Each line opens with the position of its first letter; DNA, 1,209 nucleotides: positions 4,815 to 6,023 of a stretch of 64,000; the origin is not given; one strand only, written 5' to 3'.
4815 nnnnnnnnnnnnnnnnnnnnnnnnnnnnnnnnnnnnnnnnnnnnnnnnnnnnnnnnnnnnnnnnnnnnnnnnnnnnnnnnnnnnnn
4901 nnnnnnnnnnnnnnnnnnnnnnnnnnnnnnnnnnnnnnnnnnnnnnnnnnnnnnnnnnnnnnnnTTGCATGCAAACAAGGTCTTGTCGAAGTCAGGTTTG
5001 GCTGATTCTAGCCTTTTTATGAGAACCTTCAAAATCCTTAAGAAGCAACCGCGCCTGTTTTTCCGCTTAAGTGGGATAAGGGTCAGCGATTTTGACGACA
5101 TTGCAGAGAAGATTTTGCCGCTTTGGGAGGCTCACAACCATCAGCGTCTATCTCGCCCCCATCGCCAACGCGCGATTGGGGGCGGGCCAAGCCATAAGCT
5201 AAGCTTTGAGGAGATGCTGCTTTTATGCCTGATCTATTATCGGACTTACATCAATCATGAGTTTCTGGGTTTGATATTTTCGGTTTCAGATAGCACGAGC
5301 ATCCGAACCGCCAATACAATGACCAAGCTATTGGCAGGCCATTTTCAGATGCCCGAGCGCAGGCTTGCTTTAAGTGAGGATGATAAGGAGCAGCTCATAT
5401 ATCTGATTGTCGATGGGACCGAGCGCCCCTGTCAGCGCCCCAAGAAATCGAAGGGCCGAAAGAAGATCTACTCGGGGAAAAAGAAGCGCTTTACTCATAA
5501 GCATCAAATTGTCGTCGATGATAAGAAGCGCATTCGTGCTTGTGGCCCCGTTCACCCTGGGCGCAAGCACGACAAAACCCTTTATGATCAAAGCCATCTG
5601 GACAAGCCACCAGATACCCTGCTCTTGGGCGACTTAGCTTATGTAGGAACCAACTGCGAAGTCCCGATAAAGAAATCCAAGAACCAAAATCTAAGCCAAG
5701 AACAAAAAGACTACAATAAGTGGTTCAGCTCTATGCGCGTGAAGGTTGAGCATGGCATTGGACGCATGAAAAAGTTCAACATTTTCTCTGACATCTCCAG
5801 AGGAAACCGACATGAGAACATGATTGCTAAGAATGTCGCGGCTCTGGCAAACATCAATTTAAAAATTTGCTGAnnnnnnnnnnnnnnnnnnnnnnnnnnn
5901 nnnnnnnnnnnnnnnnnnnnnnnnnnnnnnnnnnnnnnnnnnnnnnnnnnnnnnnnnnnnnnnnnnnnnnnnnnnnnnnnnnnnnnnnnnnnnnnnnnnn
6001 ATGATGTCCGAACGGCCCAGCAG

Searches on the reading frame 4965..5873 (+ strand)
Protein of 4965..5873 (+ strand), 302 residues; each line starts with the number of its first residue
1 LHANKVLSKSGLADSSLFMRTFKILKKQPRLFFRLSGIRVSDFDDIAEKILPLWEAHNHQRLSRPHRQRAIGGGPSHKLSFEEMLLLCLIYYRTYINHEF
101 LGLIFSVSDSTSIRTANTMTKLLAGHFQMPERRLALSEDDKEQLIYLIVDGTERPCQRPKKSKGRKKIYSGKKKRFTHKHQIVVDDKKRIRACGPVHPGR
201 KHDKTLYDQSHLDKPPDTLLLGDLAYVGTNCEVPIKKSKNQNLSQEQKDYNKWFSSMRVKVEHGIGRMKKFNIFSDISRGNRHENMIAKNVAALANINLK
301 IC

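Call 24: search_protein_families(library=pfam, proteins=[window:4965-5873:+], max_evalue=0.00001)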
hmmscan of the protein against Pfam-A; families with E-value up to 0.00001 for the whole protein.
window:4965-5873:+ (302 aa): 3 families
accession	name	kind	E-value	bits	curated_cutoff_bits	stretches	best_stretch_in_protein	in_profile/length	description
PF13359.12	DDE_Tnp_4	-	2.1e-30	105.9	24.8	1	149-295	1-157/158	DDE superfamily endonuclease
PF13613.12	HTH_Tnp_4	-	4.7e-13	49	27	1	77-126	1-50/53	Helix-turn-helix of DDE superfamily endonuclease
PF01609.27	DDE_Tnp_1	-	2.8e-12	47.3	23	1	147-286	7-189/200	Transposase DDE domain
